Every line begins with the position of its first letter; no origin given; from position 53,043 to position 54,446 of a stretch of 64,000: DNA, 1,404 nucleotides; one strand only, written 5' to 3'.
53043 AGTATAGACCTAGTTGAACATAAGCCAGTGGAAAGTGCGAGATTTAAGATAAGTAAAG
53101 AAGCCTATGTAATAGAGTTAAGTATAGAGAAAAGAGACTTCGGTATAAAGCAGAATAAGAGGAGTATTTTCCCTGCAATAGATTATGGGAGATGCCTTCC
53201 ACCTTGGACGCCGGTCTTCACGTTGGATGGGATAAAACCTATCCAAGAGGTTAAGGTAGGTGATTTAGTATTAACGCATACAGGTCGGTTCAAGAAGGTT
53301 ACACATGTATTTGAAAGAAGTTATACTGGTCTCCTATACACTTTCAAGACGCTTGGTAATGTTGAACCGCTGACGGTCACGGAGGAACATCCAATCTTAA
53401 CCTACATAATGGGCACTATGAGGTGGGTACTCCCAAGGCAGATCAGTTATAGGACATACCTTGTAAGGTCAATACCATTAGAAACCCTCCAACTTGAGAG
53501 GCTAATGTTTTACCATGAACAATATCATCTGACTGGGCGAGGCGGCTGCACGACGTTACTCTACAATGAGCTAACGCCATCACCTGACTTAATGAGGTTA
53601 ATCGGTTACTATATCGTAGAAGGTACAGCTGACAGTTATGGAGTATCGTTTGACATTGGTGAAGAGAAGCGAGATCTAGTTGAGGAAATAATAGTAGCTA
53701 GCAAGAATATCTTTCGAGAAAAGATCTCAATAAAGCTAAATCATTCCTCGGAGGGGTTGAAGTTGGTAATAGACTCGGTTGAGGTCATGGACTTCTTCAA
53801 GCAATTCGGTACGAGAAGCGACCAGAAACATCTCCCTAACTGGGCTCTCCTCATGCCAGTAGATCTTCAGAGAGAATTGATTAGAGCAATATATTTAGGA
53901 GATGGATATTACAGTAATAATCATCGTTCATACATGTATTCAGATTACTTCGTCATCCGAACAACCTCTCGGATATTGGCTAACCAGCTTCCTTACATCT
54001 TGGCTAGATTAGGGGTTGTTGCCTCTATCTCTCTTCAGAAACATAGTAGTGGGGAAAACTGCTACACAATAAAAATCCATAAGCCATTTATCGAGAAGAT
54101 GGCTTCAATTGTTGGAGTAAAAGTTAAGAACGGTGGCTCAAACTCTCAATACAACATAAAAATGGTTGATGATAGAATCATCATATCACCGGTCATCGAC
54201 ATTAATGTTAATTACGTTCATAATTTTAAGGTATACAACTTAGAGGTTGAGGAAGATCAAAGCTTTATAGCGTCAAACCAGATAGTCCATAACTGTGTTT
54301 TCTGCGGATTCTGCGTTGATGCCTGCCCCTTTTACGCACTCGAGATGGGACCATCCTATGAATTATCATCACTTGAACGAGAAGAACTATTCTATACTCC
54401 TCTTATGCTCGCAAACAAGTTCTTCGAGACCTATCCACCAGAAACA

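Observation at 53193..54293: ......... intein inside the NuoI (complex I ferredoxin) subunit, placed immediately before the first Cys of the second [4Fe-4S] motif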

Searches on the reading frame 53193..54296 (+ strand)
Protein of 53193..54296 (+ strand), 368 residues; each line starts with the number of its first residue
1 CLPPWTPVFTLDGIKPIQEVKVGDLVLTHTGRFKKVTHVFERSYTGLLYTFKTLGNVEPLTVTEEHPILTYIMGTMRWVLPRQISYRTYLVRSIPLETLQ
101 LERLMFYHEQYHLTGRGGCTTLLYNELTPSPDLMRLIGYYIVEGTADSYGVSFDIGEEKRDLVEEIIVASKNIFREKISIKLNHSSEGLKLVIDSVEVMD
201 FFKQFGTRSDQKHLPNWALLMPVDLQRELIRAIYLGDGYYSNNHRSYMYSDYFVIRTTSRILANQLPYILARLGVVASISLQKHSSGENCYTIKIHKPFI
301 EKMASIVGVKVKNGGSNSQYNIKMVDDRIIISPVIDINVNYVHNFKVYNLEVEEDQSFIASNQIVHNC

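Call 3: search_protein_families(library=pfam, proteins=[window:53193-54293:+], max_evalue=0.1)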
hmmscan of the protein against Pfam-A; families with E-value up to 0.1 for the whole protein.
window:53193-54293:+ (367 aa): 6 families
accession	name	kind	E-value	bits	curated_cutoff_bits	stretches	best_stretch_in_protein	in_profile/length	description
PF14528.11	LAGLIDADG_3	-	4.2e-08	33.8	22.5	1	225-307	2-81/82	LAGLIDADG-like domain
PF14890.11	Intein_splicing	-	1.8e-07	31.6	35.8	1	33-367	35-155/155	Intein splicing domain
PF13403.11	Hint_2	-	0.00021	22.1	28.4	1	1-62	2-61/147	Hint domain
PF07591.16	PT-HINT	-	0.0012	19.5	27.7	1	8-69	2-70/137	Pretoxin HINT domain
PF14623.11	Vint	-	0.0015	18.8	27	1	13-87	14-79/166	Hint-domain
PF21437.2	CbiG-like_linker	-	0.0076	16.8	27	1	300-351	3-54/78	CbiG-like, linker domain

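Call 4: search_protein_families(library=ncbifam, proteins=[window:53193-54293:+], max_evalue=0.1)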
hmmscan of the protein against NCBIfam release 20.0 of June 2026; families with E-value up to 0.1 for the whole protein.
window:53193-54293:+ (367 aa): 9 families
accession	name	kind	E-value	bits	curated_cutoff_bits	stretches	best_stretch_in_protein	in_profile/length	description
NF045703.1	rSAM_Tes_intein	exception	1.4e-13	49.6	1700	1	103-365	342-607/1040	tetraether lipid synthase Tes, intein-containing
NF011491.0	PRK14898.1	equivalog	2.5e-09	35.8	783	1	135-331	247-431/860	DNA-directed RNA polymerase subunit A''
NF003157.0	PRK04132.1-2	equivalog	3.2e-05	22.1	1103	1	122-283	161-315/864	replication factor C small subunit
NF038098.1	GyrA_w_intein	exception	9.7e-05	20.4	1850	1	195-294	305-399/1232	intein-containing DNA gyrase subunit A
NF005852.0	PRK07773.1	equivalog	0.0011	17.3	780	1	203-310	589-697/886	replicative DNA helicase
TIGR01443.1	intein_Cterm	domain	0.0042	17.3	15.6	1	346-362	1-17/24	intein C-terminal splicing region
TIGR01445.1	intein_Nterm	domain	0.0052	17.8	24.5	1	1-70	1-83/83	intein N-terminal splicing region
NF007072.0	PRK09519.1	equivalog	0.011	14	1024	1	132-279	362-512/790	intein-containing recombinase RecA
NF038295.1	EPS_HpsP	equivalog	0.038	13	550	1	263-334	115-185/388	hormogonium polysaccharide biosynthesis glycosyltransferase HpsP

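Call 9: find_homologous_proteins(query=window:53193-54293:+, max_evalue=0.001)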
Query window:53193-54293:+ (367 aa): 109 proteins with E <= 0.001 among 1727 candidates.
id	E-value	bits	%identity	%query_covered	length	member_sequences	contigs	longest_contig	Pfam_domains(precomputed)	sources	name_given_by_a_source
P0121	2.7e-128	446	53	100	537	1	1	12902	PF14697.12,PF00037.33,PF13484.12,PF14528.12,PF12838.13,PF13237.12,PF13183.12,PF13187.12,PF14890.12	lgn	-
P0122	2.2e-125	436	54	100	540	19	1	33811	PF14697.12,PF14623.12,PF00037.33,PF14528.12,PF12838.13,PF13237.12,PF13183.12,PF13187.12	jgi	-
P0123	3.5e-123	429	55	100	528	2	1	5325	PF14697.12,PF00037.33,PF13484.12,PF12838.13,PF13237.12,PF13187.12,PF14890.12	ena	-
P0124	5.1e-123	428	52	100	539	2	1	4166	PF14697.12,PF00037.33,PF14528.12,PF12838.13,PF13237.12,PF13183.12,PF13187.12,PF14890.12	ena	-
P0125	2.0e-122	427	53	100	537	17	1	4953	PF14697.12,PF14623.12,PF00037.33,PF14528.12,PF12838.13,PF13237.12,PF13183.12,PF13187.12,PF13403.12,PF14890.12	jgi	-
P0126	1.8e-117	410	50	100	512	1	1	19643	PF14697.12,PF00037.33,PF13484.12,PF14528.12,PF12838.13,PF13237.12,PF13183.12,PF13187.12,PF14890.12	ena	-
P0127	2.9e-117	409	51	100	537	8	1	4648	PF14697.12,PF12797.13,PF00037.33,PF13484.12,PF14528.12,PF12838.13,PF13534.12,PF13237.12,PF13183.12,PF13187.12,PF14890.12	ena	-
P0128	4.8e-117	409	51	100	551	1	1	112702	PF14697.12,PF00037.33,PF13484.12,PF14528.12,PF12838.13,PF13237.12,PF13183.12,PF13187.12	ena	-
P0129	7.8e-117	408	53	100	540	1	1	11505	PF14697.12,PF14623.12,PF00037.33,PF13484.12,PF14528.12,PF12838.13,PF13237.12,PF13183.12,PF13187.12,PF14890.12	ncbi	-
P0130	1.1e-116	408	52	100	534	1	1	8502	PF14697.12,PF14623.12,PF00037.33,PF13484.12,PF14528.12,PF12838.13,PF13237.12,PF13183.12,PF13187.12,PF13403.12,PF14890.12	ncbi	-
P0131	3.7e-115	403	52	100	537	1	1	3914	PF14697.12,PF00037.33,PF13484.12,PF14528.12,PF12838.13,PF13237.12,PF13187.12,PF13403.12,PF14890.12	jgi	-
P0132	1.6e-114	400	51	100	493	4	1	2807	PF14697.12,PF00037.33,PF13484.12,PF14528.12,PF12838.13,PF13237.12,PF13183.12,PF13187.12,PF13403.12,PF14890.12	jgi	jgi:formate hydrogenlyase subunit 6/NADH:ubiquinone oxidoreductase subunit I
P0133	2.5e-113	397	51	100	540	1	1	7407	PF14697.12,PF00037.33,PF13484.12,PF14528.12,PF12838.13,PF13237.12,PF13183.12,PF13187.12,PF13403.12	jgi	jgi:formate hydrogenlyase subunit 6/NADH:ubiquinone oxidoreductase subunit I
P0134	5.0e-112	392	49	100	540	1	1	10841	PF07591.16,PF14697.12,PF00037.33,PF12838.13,PF13237.12,PF13183.12,PF13187.12,PF13403.12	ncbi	-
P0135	6.5e-112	392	50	100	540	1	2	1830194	PF14697.12,PF14623.12,PF00037.33,PF13484.12,PF14528.12,PF12838.13,PF13237.12,PF13183.12,PF13187.12,PF13403.12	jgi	jgi:formate hydrogenlyase subunit 6/NADH:ubiquinone oxidoreductase subunit I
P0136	1.8e-111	390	49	100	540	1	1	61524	PF14697.12,PF00037.33,PF14528.12,PF12838.13,PF13237.12,PF13183.12,PF13187.12,PF13403.12,PF14890.12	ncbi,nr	ncbi:MAG: 4Fe-4S binding protein [Thaumarchaeota archaeon]|nr:4Fe-4S binding protein [Nitrososphaero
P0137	4.5e-111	389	51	100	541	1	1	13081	PF14697.12,PF00037.33,PF13484.12,PF14528.12,PF12838.13,PF13237.12,PF13187.12,PF13403.12,PF14890.12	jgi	jgi:formate hydrogenlyase subunit 6/NADH:ubiquinone oxidoreductase subunit I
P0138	4.8e-111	389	51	100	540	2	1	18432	PF14697.12,PF00037.33,PF13484.12,PF14528.12,PF12838.13,PF13237.12,PF13183.12,PF13187.12,PF13403.12,PF14890.12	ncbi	-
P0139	1.9e-110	387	50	100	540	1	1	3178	PF14697.12,PF00037.33,PF13484.12,PF14528.12,PF12838.13,PF13237.12,PF13183.12,PF13187.12,PF13403.12,PF14890.12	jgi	-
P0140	2.5e-110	387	51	100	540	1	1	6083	PF14697.12,PF00037.33,PF13484.12,PF14528.12,PF12838.13,PF13237.12,PF13183.12,PF13187.12,PF13403.12,PF14890.12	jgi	jgi:formate hydrogenlyase subunit 6/NADH:ubiquinone oxidoreductase subunit I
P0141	5.7e-110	386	50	100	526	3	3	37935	PF14697.12,PF00037.33,PF13484.12,PF14528.12,PF12838.13,PF13237.12,PF13183.12,PF13187.12,PF13403.12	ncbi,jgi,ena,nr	ncbi:MAG: 4Fe-4S binding protein [Nitrososphaerota archaeon]|jgi:formate hydrogenlyase subunit 6/NAD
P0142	7.2e-110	385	49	100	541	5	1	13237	PF14697.12,PF00037.33,PF13484.12,PF14528.12,PF12838.13,PF13237.12,PF13187.12,PF14890.12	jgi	jgi:formate hydrogenlyase subunit 6/NADH:ubiquinone oxidoreductase subunit I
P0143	1.1e-109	385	50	100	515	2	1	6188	PF14697.12,PF14623.12,PF00037.33,PF13484.12,PF14528.12,PF12838.13,PF13237.12,PF13183.12,PF13187.12,PF13403.12,PF14890.12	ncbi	-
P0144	1.2e-109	384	49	100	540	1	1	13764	PF07591.16,PF14697.12,PF14623.12,PF00037.33,PF13484.12,PF12838.13,PF13237.12,PF13183.12,PF13187.12,PF13403.12,PF14890.12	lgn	-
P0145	1.2e-109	384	50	100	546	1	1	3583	PF14697.12,PF13484.12,PF12838.13,PF14890.12,PF07591.16,PF14623.12,PF00037.33,PF14528.12,PF13237.12,PF13183.12,PF13187.12,PF13403.12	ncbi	-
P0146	1.3e-109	384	51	100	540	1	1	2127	PF14697.12,PF13484.12,PF12838.13,PF14890.12,PF07591.16,PF14623.12,PF00037.33,PF14528.12,PF13237.12,PF13183.12,PF13187.12,PF13403.12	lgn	-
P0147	1.6e-109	384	50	100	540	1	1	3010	PF07591.16,PF14697.12,PF00037.33,PF13484.12,PF14528.12,PF12838.13,PF13187.12,PF13403.12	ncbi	-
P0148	1.7e-109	384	50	100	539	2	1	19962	PF14697.12,PF00037.33,PF13484.12,PF14528.12,PF12838.13,PF13237.12,PF13183.12,PF13187.12,PF14890.12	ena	-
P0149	1.7e-109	384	50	100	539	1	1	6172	PF14697.12,PF00037.33,PF13484.12,PF14528.12,PF12838.13,PF13237.12,PF13183.12,PF13187.12,PF14890.12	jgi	-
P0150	6.6e-109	382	50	100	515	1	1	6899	PF14697.12,PF00037.33,PF13484.12,PF14528.12,PF12838.13,PF13237.12,PF13183.12,PF13187.12,PF13403.12,PF14890.12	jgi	jgi:formate hydrogenlyase subunit 6/NADH:ubiquinone oxidoreductase subunit I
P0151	8.2e-109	382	50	100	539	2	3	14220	PF14697.12,PF00037.33,PF13484.12,PF14528.12,PF12838.13,PF13237.12,PF13183.12,PF13187.12,PF14890.12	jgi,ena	-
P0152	1.6e-108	381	50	100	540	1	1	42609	PF14697.12,PF13484.12,PF12838.13,PF14890.12,PF07591.16,PF14623.12,PF00037.33,PF14528.12,PF13237.12,PF13183.12,PF13187.12,PF13403.12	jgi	jgi:formate hydrogenlyase subunit 6/NADH:ubiquinone oxidoreductase subunit I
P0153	1.9e-108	381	49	100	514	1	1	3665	PF14697.12,PF00037.33,PF14528.12,PF12838.13,PF13237.12,PF13183.12,PF13187.12,PF14890.12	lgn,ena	-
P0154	5.8e-108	379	49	100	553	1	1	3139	PF14697.12,PF00037.33,PF13484.12,PF14528.12,PF12838.13,PF13237.12,PF13183.12,PF13187.12,PF14890.12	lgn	-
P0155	8.4e-108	378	49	100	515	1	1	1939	PF14697.12,PF14623.12,PF00037.33,PF13484.12,PF14528.12,PF12838.13,PF13237.12,PF13183.12,PF13187.12,PF13403.12,PF14890.12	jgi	jgi:formate hydrogenlyase subunit 6/NADH:ubiquinone oxidoreductase subunit I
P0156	9.0e-108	378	49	100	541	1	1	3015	PF14697.12,PF00037.33,PF13484.12,PF14528.12,PF12838.13,PF13237.12,PF13183.12,PF13187.12,PF13403.12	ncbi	-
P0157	1.4e-107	378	49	100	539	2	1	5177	PF14697.12,PF00037.33,PF13484.12,PF14528.12,PF12838.13,PF13237.12,PF13183.12,PF13187.12,PF14890.12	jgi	jgi:formate hydrogenlyase subunit 6/NADH:ubiquinone oxidoreductase subunit I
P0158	2.0e-107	377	48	100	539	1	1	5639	PF07591.16,PF14697.12,PF00037.33,PF13484.12,PF14528.12,PF12838.13,PF13534.12,PF13237.12,PF13183.12,PF13187.12,PF14890.12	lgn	-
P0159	2.7e-107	377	48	100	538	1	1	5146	PF14697.12,PF00037.33,PF13484.12,PF14528.12,PF12838.13,PF13534.12,PF13237.12,PF13183.12,PF13187.12,PF14890.12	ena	-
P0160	3.2e-107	376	49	100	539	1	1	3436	PF14697.12,PF00037.33,PF13484.12,PF12838.13,PF13237.12,PF13183.12,PF13187.12,PF14890.12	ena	-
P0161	4.4e-107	376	49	100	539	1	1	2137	PF14697.12,PF00037.33,PF13484.12,PF14528.12,PF12838.13,PF13237.12,PF13183.12,PF13187.12,PF14890.12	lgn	-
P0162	5.5e-107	376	49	100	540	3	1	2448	PF14697.12,PF00037.33,PF13484.12,PF14528.12,PF12838.13,PF13237.12,PF13183.12,PF13187.12,PF13403.12,PF14890.12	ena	-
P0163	6.3e-107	376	48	100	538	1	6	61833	PF14697.12,PF00037.33,PF13484.12,PF14528.12,PF12838.13,PF13534.12,PF13237.12,PF13183.12,PF13187.12,PF14890.12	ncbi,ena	-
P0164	6.3e-107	376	48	100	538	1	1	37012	PF14697.12,PF00037.33,PF13484.12,PF14528.12,PF12838.13,PF13534.12,PF13237.12,PF13183.12,PF13187.12,PF14890.12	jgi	jgi:formate hydrogenlyase subunit 6/NADH:ubiquinone oxidoreductase subunit I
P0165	9.4e-107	375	48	100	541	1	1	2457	PF14697.12,PF00037.33,PF13484.12,PF12838.13,PF13237.12,PF13183.12,PF13187.12,PF14890.12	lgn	-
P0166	1.2e-106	375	48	100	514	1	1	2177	PF14697.12,PF00037.33,PF13484.12,PF14528.12,PF12838.13,PF13237.12,PF13183.12,PF13187.12,PF14890.12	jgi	jgi:formate hydrogenlyase subunit 6/NADH:ubiquinone oxidoreductase subunit I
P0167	1.2e-106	375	49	100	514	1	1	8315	PF14697.12,PF00037.33,PF14528.12,PF12838.13,PF13237.12,PF13183.12,PF13187.12,PF14890.12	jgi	jgi:formate hydrogenlyase subunit 6/NADH:ubiquinone oxidoreductase subunit I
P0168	1.9e-106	374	47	100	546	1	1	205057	PF14697.12,PF00037.33,PF13484.12,PF14528.12,PF12838.13,PF13237.12,PF13183.12,PF13187.12,PF14890.12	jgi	jgi:formate hydrogenlyase subunit 6/NADH:ubiquinone oxidoreductase subunit I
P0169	2.4e-106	374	47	100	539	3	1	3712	PF14697.12,PF00037.33,PF13484.12,PF14528.12,PF12838.13,PF13237.12,PF13187.12,PF14890.12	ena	-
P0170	3.2e-106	373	46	100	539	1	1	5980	PF14697.12,PF00037.33,PF13484.12,PF14528.12,PF12838.13,PF13237.12,PF13183.12,PF13187.12,PF14890.12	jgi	jgi:formate hydrogenlyase subunit 6/NADH:ubiquinone oxidoreductase subunit I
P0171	5.2e-106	372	47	100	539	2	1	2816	PF14697.12,PF00037.33,PF13484.12,PF14528.12,PF12838.13,PF13237.12,PF13183.12,PF13187.12,PF14890.12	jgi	-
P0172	6.4e-106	372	48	100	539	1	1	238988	PF14697.12,PF00037.33,PF13484.12,PF14528.12,PF12838.13,PF13237.12,PF13183.12,PF13187.12,PF14890.12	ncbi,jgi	jgi:formate hydrogenlyase subunit 6/NADH:ubiquinone oxidoreductase subunit I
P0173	8.0e-106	372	48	100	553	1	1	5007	PF14697.12,PF00037.33,PF13484.12,PF14528.12,PF12838.13,PF13237.12,PF13183.12,PF13187.12,PF14890.12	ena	-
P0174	1.0e-105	371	49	100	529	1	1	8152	PF14697.12,PF00037.33,PF13484.12,PF14528.12,PF12838.13,PF13237.12,PF13187.12,PF13403.12,PF14890.12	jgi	jgi:formate hydrogenlyase subunit 6/NADH:ubiquinone oxidoreductase subunit I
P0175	1.4e-105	371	48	100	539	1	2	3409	PF14697.12,PF00037.33,PF13484.12,PF14528.12,PF12838.13,PF13237.12,PF13183.12,PF13187.12,PF14890.12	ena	-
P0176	1.5e-105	371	48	100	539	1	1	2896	PF14697.12,PF00037.33,PF13484.12,PF14528.12,PF12838.13,PF13237.12,PF13183.12,PF13187.12,PF14890.12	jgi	-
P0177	1.5e-105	371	48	100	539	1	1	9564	PF14697.12,PF00037.33,PF13484.12,PF14528.12,PF12838.13,PF13534.12,PF13237.12,PF13183.12,PF13187.12,PF14890.12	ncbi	-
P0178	1.8e-105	371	48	100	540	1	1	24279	PF14697.12,PF00037.33,PF14528.12,PF12838.13,PF13237.12,PF13183.12,PF13187.12,PF13403.12,PF14890.12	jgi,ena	jgi:formate hydrogenlyase subunit 6/NADH:ubiquinone oxidoreductase subunit I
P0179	1.9e-105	371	48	100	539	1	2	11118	PF14697.12,PF00037.33,PF13484.12,PF14528.12,PF12838.13,PF13237.12,PF13183.12,PF13187.12,PF14890.12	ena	-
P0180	1.9e-105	371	48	100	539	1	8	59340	PF14697.12,PF00037.33,PF13484.12,PF14528.12,PF12838.13,PF13237.12,PF13183.12,PF13187.12,PF14890.12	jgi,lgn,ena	jgi:formate hydrogenlyase subunit 6/NADH:ubiquinone oxidoreductase subunit I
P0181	1.6e-104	368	48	100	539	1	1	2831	PF14697.12,PF00037.33,PF13484.12,PF14528.12,PF12838.13,PF13237.12,PF13183.12,PF13187.12,PF14890.12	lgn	-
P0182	1.8e-104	367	48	100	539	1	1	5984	PF14697.12,PF00037.33,PF13484.12,PF14528.12,PF12838.13,PF13237.12,PF13183.12,PF13187.12,PF14890.12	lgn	-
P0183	2.0e-104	367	46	100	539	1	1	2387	PF14697.12,PF00037.33,PF13484.12,PF14528.12,PF12838.13,PF13237.12,PF13183.12,PF13187.12,PF14890.12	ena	-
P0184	3.0e-104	367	48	100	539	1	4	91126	PF14697.12,PF00037.33,PF13484.12,PF14528.12,PF12838.13,PF13237.12,PF13183.12,PF13187.12,PF13403.12,PF14890.12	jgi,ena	-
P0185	3.4e-104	367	49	100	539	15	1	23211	PF14697.12,PF00037.33,PF13484.12,PF14528.12,PF12838.13,PF13237.12,PF13183.12,PF13187.12,PF14890.12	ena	-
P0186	3.5e-104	366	47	100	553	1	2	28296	PF14697.12,PF00037.33,PF14528.12,PF12838.13,PF13237.12,PF13183.12,PF13187.12,PF14890.12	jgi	jgi:formate hydrogenlyase subunit 6/NADH:ubiquinone oxidoreductase subunit I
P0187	1.0e-103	365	47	100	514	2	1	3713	PF14697.12,PF00037.33,PF13484.12,PF14528.12,PF12838.13,PF13237.12,PF13183.12,PF13187.12,PF13403.12,PF14890.12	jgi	jgi:formate hydrogenlyase subunit 6/NADH:ubiquinone oxidoreductase subunit I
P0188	1.4e-103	365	47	100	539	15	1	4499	PF14697.12,PF00037.33,PF12838.13,PF13237.12,PF13183.12,PF13187.12,PF14890.12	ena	-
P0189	2.6e-103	364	47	100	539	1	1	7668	PF14697.12,PF00037.33,PF13484.12,PF14528.12,PF12838.13,PF13237.12,PF13187.12,PF13403.12,PF14890.12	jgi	jgi:formate hydrogenlyase subunit 6/NADH:ubiquinone oxidoreductase subunit I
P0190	9.8e-103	362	47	100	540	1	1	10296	PF14697.12,PF14623.12,PF00037.33,PF13484.12,PF14528.12,PF12838.13,PF13237.12,PF13183.12,PF13187.12,PF14890.12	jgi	-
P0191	1.1e-102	362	46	100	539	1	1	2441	PF14697.12,PF00037.33,PF13484.12,PF14528.12,PF12838.13,PF13237.12,PF13183.12,PF13187.12,PF14890.12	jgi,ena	-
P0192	1.6e-102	361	48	100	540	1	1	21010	PF07591.16,PF14697.12,PF00037.33,PF14528.12,PF12838.13,PF13237.12,PF13183.12,PF13187.12,PF13403.12,PF14890.12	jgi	jgi:formate hydrogenlyase subunit 6/NADH:ubiquinone oxidoreductase subunit I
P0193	2.4e-102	360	46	100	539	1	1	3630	PF14697.12,PF00037.33,PF13484.12,PF14528.12,PF12838.13,PF13237.12,PF13183.12,PF13187.12,PF13403.12,PF14890.12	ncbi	-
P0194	3.3e-102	360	47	100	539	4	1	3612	PF14697.12,PF00037.33,PF13484.12,PF14528.12,PF12838.13,PF13237.12,PF13183.12,PF13187.12,PF14890.12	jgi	-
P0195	8.7e-102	359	46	100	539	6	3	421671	PF14697.12,PF00037.33,PF13484.12,PF14528.12,PF12838.13,PF13237.12,PF13183.12,PF13187.12,PF14890.12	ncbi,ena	-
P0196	1.6e-101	358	47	100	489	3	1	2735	PF14697.12,PF00037.33,PF13484.12,PF14528.12,PF12838.13,PF13237.12,PF13187.12,PF14890.12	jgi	jgi:ATP-dependent DNA helicase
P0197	1.8e-101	358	46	100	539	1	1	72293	PF14697.12,PF00037.33,PF13484.12,PF14528.12,PF12838.13,PF13237.12,PF13183.12,PF13187.12,PF13403.12,PF14890.12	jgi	jgi:formate hydrogenlyase subunit 6/NADH:ubiquinone oxidoreductase subunit I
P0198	3.2e-101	357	45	100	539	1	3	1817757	PF14697.12,PF00037.33,PF13484.12,PF14528.12,PF12838.13,PF13237.12,PF13183.12,PF13187.12,PF13403.12,PF14890.12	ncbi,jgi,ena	-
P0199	1.2e-99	352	46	100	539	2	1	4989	PF14697.12,PF00037.33,PF13484.12,PF14528.12,PF12838.13,PF13534.12,PF13237.12,PF13183.12,PF13187.12,PF14890.12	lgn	-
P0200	6.5e-98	346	46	100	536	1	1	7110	PF14697.12,PF00037.33,PF13484.12,PF14528.12,PF12838.13,PF13237.12,PF13183.12,PF13187.12,PF14890.12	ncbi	-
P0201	4.1e-78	281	30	98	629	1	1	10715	PF14528.12,PF13403.12,PF14890.12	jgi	jgi:intein/homing endonuclease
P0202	6.9e-78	280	32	98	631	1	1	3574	PF07591.16,PF14528.12,PF13403.12,PF14890.12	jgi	jgi:intein/homing endonuclease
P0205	3.8e-57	212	53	53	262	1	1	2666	PF00037.33,PF14528.12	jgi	-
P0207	2.4e-50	189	33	100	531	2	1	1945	PF00037.33,PF14528.12,PF14890.12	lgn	-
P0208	6.3e-48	181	31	100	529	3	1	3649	PF00037.33,PF14528.12,PF13403.12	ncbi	-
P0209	9.9e-48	181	33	100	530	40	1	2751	PF00037.33,PF14528.12,PF13403.12,PF14890.12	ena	-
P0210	1.9e-46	177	32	100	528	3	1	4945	PF00037.33,PF14528.12,PF13403.12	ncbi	-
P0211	5.1e-45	172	34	100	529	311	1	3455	PF00037.33,PF14528.12,PF13403.12,PF14890.12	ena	-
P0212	3.4e-42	163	31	100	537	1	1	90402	PF00037.33,PF14528.12,PF12838.13,PF14890.12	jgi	jgi:formate hydrogenlyase subunit 6/NADH:ubiquinone oxidoreductase subunit I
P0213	5.9e-41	159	30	100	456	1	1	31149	PF14528.12,PF14890.12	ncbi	-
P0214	1.3e-40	157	31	98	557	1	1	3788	PF00037.33,PF14528.12,PF12838.13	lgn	-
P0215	2.5e-40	156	30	100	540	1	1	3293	PF00037.33,PF14528.12,PF12838.13,PF14890.12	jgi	jgi:formate hydrogenlyase subunit 6/NADH:ubiquinone oxidoreductase subunit I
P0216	9.9e-40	154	31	100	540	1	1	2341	PF00037.33,PF14528.12,PF12838.13,PF13403.12,PF14890.12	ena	-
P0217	3.0e-35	140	33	98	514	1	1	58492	PF00037.33,PF14528.12,PF12838.13,PF14890.12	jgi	-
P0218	9.0e-35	138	29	98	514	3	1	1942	PF00037.33,PF14528.12,PF12838.13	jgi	jgi:formate hydrogenlyase subunit 6/NADH:ubiquinone oxidoreductase subunit I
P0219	1.3e-33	134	36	65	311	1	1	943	PF14528.12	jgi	-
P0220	1.0e-26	112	29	100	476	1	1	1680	PF14528.12,PF14890.12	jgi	jgi:intein/homing endonuclease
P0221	4.6e-26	110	26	64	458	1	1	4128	PF14528.12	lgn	-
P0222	6.1e-21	93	29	100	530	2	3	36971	PF14528.12,PF01592.22,PF14890.12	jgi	jgi:NifU-like protein involved in Fe-S cluster formation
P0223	1.8e-15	75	28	64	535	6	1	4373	PF14528.12,PF01592.22,PF14890.12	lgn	-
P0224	2.0e-15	75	28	100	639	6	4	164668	PF00145.24,PF13403.12,PF14890.12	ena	-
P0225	7.5e-10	56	34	31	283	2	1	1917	PF07591.16,PF13403.12,PF14890.12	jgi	jgi:hypothetical protein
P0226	3.4e-8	51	23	96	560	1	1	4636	PF14528.12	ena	-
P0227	8.7e-8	49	46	18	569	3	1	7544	PF07591.16,PF04480.19,PF18741.8,PF04233.20,PF14890.12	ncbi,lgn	-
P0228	4.8e-7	47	46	17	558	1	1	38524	PF07591.16,PF04480.19,PF18741.8,PF14890.12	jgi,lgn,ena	jgi:SPP1 gp7 family putative phage head morphogenesis protein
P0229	7.6e-4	36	29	30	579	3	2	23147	PF04586.23,PF14550.12,PF14890.12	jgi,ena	-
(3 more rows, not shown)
